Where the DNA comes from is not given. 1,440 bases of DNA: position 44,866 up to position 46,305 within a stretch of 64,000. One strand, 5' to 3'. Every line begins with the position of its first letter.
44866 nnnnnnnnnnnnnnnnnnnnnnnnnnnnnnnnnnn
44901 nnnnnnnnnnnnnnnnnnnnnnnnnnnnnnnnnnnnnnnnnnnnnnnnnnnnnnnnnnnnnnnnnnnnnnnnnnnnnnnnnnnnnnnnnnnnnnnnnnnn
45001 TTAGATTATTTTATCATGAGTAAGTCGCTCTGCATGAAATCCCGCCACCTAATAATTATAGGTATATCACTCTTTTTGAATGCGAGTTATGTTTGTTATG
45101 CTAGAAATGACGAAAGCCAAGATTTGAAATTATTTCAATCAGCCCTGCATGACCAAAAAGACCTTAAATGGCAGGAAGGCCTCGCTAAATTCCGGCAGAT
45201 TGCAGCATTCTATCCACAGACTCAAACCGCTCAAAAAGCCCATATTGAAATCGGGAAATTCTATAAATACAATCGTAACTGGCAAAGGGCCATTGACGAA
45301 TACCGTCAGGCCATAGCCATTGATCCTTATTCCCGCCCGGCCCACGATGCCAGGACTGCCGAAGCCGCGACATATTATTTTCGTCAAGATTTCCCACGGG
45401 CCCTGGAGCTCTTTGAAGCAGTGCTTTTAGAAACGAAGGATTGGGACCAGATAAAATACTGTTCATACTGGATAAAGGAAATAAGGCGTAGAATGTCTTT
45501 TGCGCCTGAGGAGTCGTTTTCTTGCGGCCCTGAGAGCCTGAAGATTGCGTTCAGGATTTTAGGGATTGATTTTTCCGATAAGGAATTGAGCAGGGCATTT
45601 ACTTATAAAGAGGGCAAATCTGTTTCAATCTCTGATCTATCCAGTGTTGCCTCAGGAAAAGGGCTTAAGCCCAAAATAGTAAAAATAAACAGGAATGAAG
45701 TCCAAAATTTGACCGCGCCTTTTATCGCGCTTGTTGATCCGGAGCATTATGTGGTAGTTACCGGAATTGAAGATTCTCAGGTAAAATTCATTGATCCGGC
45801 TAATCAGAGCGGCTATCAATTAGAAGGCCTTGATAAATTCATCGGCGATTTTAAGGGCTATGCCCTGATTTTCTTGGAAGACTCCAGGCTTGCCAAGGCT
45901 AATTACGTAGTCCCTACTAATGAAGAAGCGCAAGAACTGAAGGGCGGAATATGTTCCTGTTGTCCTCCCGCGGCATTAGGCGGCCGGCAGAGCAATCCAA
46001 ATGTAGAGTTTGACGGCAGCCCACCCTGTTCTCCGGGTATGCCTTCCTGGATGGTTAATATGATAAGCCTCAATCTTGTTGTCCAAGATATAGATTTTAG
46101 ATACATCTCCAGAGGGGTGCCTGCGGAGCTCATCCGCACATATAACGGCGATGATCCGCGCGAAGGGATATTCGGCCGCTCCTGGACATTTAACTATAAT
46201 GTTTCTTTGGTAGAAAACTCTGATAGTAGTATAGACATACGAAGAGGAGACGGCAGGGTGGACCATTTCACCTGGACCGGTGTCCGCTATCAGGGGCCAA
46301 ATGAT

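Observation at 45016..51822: AT-rich RHS polymorphic-toxin island with an unusual TPR + C39-like-peptidase N-terminus, an unclassified C-terminal toxin domain, and a 2-TM immunity candidate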

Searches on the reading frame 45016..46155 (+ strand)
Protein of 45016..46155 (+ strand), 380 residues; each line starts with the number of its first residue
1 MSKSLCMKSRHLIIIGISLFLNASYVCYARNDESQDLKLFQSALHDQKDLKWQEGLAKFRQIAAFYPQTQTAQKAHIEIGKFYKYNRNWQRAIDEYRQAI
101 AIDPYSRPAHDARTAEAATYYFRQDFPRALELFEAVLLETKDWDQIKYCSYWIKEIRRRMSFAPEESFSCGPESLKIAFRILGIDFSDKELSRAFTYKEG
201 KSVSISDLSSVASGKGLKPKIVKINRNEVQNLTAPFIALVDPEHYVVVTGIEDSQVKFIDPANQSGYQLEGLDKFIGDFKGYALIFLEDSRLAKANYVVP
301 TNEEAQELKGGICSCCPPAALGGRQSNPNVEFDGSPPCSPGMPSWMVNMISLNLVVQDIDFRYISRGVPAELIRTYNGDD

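Call 6: search_protein_families(library=pfam, proteins=[window:45016-46155:+], max_evalue=10)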
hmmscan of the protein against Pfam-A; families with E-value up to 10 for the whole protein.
seq(380 aa): 17 families
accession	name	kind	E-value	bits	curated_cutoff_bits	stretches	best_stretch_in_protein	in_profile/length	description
PF03412.21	Peptidase_C39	-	1.6e-13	51.1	22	1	166-286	9-128/133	Peptidase C39 family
PF07719.23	TPR_2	-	4.8e-07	29.8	27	2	74-104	2-32/34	Tetratricopeptide repeat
PF00515.34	TPR_1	-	5e-05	23.4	27.8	1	74-104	2-32/34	Tetratricopeptide repeat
PF13176.12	TPR_7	-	0.00031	21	27.9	2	75-103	1-31/36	Tetratricopeptide repeat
PF13428.12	TPR_14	-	0.0012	19.8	23.5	1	75-110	3-38/44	Tetratricopeptide repeat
PF14559.12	TPR_19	-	0.006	17.3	25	1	87-146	5-61/68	Tetratricopeptide repeat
PF13529.12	Peptidase_C39_2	-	0.0065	17.5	24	1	235-262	101-143/143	Peptidase_C39 like family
PF13424.12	TPR_12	-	0.022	15.4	30.1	1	75-137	5-72/77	Tetratricopeptide repeat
PF13374.12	TPR_10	-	0.03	14.8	27.5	1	117-137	9-29/42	Tetratricopeptide repeat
PF13414.12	TPR_11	-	0.03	14.5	26.8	1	88-104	9-25/42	TPR repeat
PF24575.1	TPR_Slam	-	0.039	14.8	35.2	1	81-108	55-82/104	Surface lipoprotein assembly modifier, N-terminal TPR repeats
PF01997.21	Translin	-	0.046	14.1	25.9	1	46-107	38-94/205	Translin family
PF13181.12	TPR_8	-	0.055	14.1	25.7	1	75-104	3-32/34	Tetratricopeptide repeat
PF13174.12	TPR_6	-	0.075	14.2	26.3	0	79-104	6-31/33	Tetratricopeptide repeat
PF13525.12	YfiO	-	0.32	11.2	25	1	34-79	3-48/203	Outer membrane lipoprotein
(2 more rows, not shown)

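Call 11: find_homologous_proteins(query=window:45016-46050:+, max_evalue=0.001)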
Query window:45016-46050:+ (345 aa): 1 proteins with E <= 0.001 among 1349 candidates.
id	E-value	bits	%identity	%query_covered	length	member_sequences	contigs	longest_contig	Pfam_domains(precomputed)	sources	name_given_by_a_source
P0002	3.2e-65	239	57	54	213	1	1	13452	PF07719.24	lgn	-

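Call 13: find_encoding_contigs(protein=P0002, flank=10000)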
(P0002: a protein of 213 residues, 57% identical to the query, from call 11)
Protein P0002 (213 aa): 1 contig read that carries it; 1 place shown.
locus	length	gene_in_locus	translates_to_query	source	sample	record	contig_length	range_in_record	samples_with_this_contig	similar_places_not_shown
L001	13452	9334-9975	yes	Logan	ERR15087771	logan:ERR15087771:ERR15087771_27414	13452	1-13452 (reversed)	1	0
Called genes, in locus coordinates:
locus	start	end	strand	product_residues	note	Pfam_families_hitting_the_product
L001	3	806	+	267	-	?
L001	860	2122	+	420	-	PF00709:Adenylsucc_synt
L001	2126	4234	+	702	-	PF03030:H_PPase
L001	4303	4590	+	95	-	-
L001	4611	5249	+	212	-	PF00834:Ribul_P_3_epim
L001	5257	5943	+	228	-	PF04748:Polysacc_deac_2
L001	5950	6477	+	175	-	PF02677:QueH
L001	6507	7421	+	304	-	PF04055:Radical_SAM, PF16199:Radical_SAM_C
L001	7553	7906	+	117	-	PF07610:DUF1573, PF22544:HYDIN_VesB_CFA65-like_Ig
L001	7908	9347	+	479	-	-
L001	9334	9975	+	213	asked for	PF07719:TPR_2 (faint)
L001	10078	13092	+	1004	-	PF20148:DUF6531, PF25023:TEN_YD-shell, PF05593:RHS_repeat, PF25023:TEN_YD-shell, PF05593:RHS_repeat (weak), PF25023:TEN_YD-shell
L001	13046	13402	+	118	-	-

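Call 42: find_related_loci(query=A4, collection=genome_contigs, flank=10000)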
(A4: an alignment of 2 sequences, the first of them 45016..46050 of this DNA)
Query A4 (345 aa) in genome_contigs; peptide patterns used: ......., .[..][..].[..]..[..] (x = any residue, [..] = any of these).
117 stretches matched a pattern; 4 encode a relative of the query (tblastn E <= 1e-3); 4 distinct loci.
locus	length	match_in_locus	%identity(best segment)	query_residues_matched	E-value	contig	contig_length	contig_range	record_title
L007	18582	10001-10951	56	26-345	8e-120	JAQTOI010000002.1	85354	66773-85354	MAG: Candidatus Omnitrophota bacterium isolate STA_84 NODE_563_length_85354_cov_4.003051_Sandtown_A, whole genome shotgu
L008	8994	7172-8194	58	3-345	5e-136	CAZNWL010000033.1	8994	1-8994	MAG TPA_asm: uncultured Planctomycetia bacterium isolate SRP098346_co1_239 genome assembly, contig: NODE_10280_length_89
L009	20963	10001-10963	36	40-344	8e-62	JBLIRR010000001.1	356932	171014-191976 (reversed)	MAG: bacterium isolate MF1_201910_bin_226 MF1_201910_bin_226_scaffold_1, whole genome shotgun sequence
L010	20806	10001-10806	38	67-333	5e-43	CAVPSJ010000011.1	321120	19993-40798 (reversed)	MAG: uncultured delta proteobacterium isolate MFD10007.bin.2.36 genome assembly, contig: contig_45256, whole genome shot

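Call 66: find_homologous_proteins(query=A5, max_evalue=0.001)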
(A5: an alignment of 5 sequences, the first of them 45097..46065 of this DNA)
Query A5 (5 sequences) (323 aa, profile of the alignment): 60 proteins with E <= 0.001 among 5039 candidates.
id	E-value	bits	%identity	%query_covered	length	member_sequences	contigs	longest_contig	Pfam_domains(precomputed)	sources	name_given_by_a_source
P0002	1.4e-91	325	59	55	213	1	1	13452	PF07719.24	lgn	-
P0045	6.2e-80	287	36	85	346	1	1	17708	PF00515.35,PF13424.13,PF13176.13,PF13428.13,PF03412.22,PF07719.24,PF13374.13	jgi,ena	-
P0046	9.9e-80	286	37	85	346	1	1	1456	PF00515.35,PF13424.13,PF13176.13,PF03412.22,PF07719.24,PF13374.13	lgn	-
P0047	9.8e-79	283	35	85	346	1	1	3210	PF13424.13,PF13176.13,PF03412.22,PF07719.24,PF13374.13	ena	-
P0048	2.5e-64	236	41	62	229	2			PF00515.35,PF13424.13,PF13428.13,PF03412.22,PF07719.24,PF13174.13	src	-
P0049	1.5e-49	187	38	54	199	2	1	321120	PF00515.35,PF13176.13,PF03412.22,PF07719.24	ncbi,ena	-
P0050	7.9e-49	185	38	47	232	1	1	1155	PF13181.13,PF07719.24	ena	-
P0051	1.4e-44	171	45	40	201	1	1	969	PF13424.13,PF13176.13,PF07719.24,PF13374.13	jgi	jgi:TolA-binding protein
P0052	3.4e-7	48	24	38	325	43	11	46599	PF03412.22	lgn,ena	-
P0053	8.5e-7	47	24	37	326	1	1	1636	PF03412.22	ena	-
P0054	1.3e-6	46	24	37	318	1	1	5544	PF03412.22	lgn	-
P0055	1.3e-6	46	24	37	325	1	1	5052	PF03412.22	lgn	-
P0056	1.4e-6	46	24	38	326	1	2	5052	PF03412.22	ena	-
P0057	1.4e-6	46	24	37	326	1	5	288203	PF03412.22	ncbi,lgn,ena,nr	nr:cysteine peptidase family C39 domain-containing protein [uncultured Methanobrevibacter sp.]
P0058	1.4e-6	46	24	37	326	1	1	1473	PF03412.22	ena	-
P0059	1.4e-6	46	24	37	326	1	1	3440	PF03412.22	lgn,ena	-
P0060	1.4e-6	46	24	37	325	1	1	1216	PF03412.22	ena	-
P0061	1.5e-6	46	24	38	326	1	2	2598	PF03412.22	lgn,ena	-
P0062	1.5e-6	46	24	37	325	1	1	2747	PF03412.22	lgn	-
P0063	1.6e-6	46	24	37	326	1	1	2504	PF03412.22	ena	-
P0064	1.6e-6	46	24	37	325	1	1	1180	PF03412.22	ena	-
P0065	1.6e-6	46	24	38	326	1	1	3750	PF03412.22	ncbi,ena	-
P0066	1.7e-6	46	24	37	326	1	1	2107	PF03412.22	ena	-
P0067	1.7e-6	46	24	37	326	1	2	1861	PF03412.22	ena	-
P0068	1.7e-6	45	24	38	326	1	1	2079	PF03412.22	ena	-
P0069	2.0e-6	45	24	37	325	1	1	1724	PF03412.22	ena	-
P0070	2.0e-6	45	24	37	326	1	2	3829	PF03412.22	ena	-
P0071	2.2e-6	45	25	30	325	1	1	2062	PF03412.22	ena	-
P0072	2.2e-6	45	25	38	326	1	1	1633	PF03412.22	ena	-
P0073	2.2e-6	45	24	38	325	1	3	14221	PF03412.22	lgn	-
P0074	2.6e-6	45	23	37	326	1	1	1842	PF03412.22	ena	-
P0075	2.7e-6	45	23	37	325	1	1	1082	PF03412.22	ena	-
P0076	2.7e-6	45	24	37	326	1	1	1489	PF03412.22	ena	-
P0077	2.7e-6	45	24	37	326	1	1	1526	PF03412.22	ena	-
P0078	3.2e-6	45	25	38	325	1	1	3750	PF03412.22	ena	-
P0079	3.2e-6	45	23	38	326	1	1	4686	PF03412.22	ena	-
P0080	3.3e-6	45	24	37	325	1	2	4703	PF03412.22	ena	-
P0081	3.4e-6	45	24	37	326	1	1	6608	PF03412.22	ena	-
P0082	3.5e-6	45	24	30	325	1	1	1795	PF03412.22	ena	-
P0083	3.7e-6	44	23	37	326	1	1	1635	PF03412.22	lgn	-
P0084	3.8e-6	44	24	37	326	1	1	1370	PF03412.22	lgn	-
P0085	3.8e-6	44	23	37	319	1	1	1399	PF03412.22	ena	-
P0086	3.9e-6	44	23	37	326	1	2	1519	PF03412.22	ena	-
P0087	4.0e-6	44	24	38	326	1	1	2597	PF03412.22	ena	-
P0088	4.0e-6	44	24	38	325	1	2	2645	PF03412.22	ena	-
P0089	4.2e-6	44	25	30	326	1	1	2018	PF03412.22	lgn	-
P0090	5.6e-6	44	24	30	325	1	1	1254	PF03412.22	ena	-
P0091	7.3e-6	43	25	30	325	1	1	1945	PF03412.22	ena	-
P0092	8.9e-6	43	23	37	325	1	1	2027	PF03412.22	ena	-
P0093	9.4e-6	43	24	37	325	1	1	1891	PF03412.22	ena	-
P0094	9.5e-6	43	25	30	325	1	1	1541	PF03412.22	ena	-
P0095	1.1e-5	43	22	38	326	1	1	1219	PF03412.22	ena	-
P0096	1.2e-5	43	24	38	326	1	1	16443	PF03412.22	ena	-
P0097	1.7e-5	42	23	37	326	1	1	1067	PF03412.22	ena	-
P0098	2.9e-5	41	24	37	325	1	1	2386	PF03412.22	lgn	-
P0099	3.7e-5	41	23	37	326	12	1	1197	PF03412.22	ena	-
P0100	6.5e-5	40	23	37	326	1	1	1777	PF03412.22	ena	-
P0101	6.9e-5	40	23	37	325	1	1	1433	PF03412.22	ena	-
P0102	8.2e-5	40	23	37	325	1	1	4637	PF03412.22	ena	-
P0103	2.3e-4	39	24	37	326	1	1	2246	PF03412.22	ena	-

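Call 67: find_encoding_contigs(protein=P0045, flank=10000, max_places=3)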
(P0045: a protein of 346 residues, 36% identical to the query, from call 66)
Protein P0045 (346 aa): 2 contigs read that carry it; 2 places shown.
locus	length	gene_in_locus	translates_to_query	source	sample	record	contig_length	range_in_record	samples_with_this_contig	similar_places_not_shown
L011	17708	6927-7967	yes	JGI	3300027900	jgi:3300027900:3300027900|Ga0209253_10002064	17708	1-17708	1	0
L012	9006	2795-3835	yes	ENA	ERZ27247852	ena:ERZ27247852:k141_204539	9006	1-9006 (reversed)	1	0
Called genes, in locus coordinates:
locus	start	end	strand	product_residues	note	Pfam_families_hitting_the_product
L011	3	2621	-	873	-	?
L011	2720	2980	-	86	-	-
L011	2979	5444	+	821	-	PF01326:PPDK_N, PF00391:PEP-utilizers, PF02896:PEP-utilizers_C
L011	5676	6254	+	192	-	PF02677:QueH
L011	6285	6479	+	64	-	PF11146:DUF2905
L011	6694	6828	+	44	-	-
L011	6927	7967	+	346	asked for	PF07719:TPR_2 (faint), PF13428:TPR_14 (faint), PF00515:TPR_1 (faint), PF13424:TPR_12 (weak), PF13176:TPR_7 (faint), PF13374:TPR_10 (weak), PF03412:Peptidase_C39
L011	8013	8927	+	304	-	PF20148:DUF6531, PF17170:DUF5128 (faint), PF06739:SBBP (faint), PF08450:SGL (faint), PF25021:TEN_NHL (faint), PF01436:NHL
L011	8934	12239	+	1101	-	PF06739:SBBP (faint), PF08450:SGL (faint), PF01436:NHL, PF25023:TEN_YD-shell (weak), PF05593:RHS_repeat, PF25023:TEN_YD-shell, PF05593:RHS_repeat (weak), PF25023:TEN_YD-shell, +1 more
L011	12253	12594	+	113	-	-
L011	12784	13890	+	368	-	-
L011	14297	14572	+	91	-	-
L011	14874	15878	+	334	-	PF00044:Gp_dh_N, PF02800:Gp_dh_C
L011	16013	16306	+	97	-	-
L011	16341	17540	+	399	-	PF00162:PGK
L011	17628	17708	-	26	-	?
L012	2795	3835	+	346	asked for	PF07719:TPR_2 (faint), PF13428:TPR_14 (faint), PF00515:TPR_1 (faint), PF13424:TPR_12 (weak), PF13176:TPR_7 (faint), PF13374:TPR_10 (weak), PF03412:Peptidase_C39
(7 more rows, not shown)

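Call 72: find_encoding_contigs(protein=P0047, flank=3000, max_places=2)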
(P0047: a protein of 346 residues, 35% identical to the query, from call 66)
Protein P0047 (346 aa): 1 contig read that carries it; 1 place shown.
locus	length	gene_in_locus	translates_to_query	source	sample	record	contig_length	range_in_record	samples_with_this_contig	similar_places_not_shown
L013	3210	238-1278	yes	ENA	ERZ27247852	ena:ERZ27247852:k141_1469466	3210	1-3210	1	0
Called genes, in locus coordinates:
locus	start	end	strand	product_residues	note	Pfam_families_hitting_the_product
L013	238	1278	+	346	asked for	PF13424:TPR_12 (faint), PF07719:TPR_2 (faint), PF13176:TPR_7 (faint), PF13374:TPR_10 (weak), PF03412:Peptidase_C39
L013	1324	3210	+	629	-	?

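Call 73: find_encoding_contigs(protein=P0046, flank=3000, max_places=2)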
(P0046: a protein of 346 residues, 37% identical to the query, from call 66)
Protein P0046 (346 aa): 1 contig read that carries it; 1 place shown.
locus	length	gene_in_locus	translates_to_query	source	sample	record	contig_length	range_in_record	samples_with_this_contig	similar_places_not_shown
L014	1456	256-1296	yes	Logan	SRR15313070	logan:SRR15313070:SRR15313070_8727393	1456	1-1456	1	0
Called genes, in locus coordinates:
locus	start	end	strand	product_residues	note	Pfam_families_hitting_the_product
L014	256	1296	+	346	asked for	PF00515:TPR_1 (faint), PF07719:TPR_2 (faint), PF13176:TPR_7 (faint), PF13424:TPR_12 (weak), PF13374:TPR_10 (weak), PF03412:Peptidase_C39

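Call 83: predict_structure(protein=window:45097-46065:+)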
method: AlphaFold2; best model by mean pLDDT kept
length: 323 residues; sequences in the alignment: 1
mean_pLDDT: 49.8   pTM: 0.34
mean pLDDT of the five models: 49.8, 36.9, 36.4, 34.9, 31.9
residues with pLDDT >= 90: 0; 70-90: 27; 50-70: 145; < 50: 151
segments of 3 or more residues with pLDDT < 50: 1-23, 133-144, 167-178, 212-217, 223-254, 260-323
pLDDT, mean of each block of 10 residues (from residue 1): 35 41 56 67 74 76 65 65 57 64 68 64 58 40 47 56 51 43 58 53 56 48 43 40 37 50 35 29 29 29 32 32 30
secondary structure, 60 per line:
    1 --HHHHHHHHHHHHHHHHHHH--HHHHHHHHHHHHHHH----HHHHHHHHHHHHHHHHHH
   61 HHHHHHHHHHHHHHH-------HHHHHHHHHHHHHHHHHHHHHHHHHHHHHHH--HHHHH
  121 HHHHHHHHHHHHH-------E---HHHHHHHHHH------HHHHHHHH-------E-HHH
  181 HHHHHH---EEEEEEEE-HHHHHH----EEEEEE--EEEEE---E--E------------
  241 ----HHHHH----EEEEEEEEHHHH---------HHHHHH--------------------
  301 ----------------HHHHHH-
elements in order: H3-21 H24-38 H43-75 H83-113 H116-133 H145-154 H161-168 H178-186 E190-197 H199-204 E209-214 E217-221 H245-249 E254-261 H262-265 H275-280 H317-322

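Call 102: search_protein_families(library=pfam, proteins=[L001:7908-9344:+, L009:8991-9626:+, L011:12253-12591:+, L007:13734-14273:+, L001:13046-13399:+], max_evalue=0.01)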
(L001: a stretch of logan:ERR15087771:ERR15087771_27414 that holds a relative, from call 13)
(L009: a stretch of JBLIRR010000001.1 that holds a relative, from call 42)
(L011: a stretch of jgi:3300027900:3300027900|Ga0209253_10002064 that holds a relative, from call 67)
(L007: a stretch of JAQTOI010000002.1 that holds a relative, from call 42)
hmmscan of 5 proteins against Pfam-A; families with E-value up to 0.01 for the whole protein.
L001:7908-9344:+ (479 aa): 2 families
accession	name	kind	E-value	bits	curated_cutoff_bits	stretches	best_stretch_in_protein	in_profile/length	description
PF04151.21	PPC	-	4.9e-05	24.6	25.9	0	43-117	2-66/70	Bacterial pre-peptidase C-terminal domain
PF10342.15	Kre9_KNH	-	0.0048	18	24.6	0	340-402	2-65/94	Kre9/KNH-like N-terminal Ig-like domain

L009:8991-9626:+ (212 aa): 2 families
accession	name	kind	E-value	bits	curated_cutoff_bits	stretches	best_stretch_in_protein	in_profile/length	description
PF05593.20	RHS_repeat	-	5.2e-06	27.2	22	1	32-62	1-31/38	RHS Repeat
PF05048.19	NosD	-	0.0029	17.5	23.6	1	65-164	11-108/212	Periplasmic copper-binding protein (NosD)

L011:12253-12591:+ (113 aa): 0 families

L007:13734-14273:+ (180 aa): 0 families

L001:13046-13399:+ (118 aa): 0 families
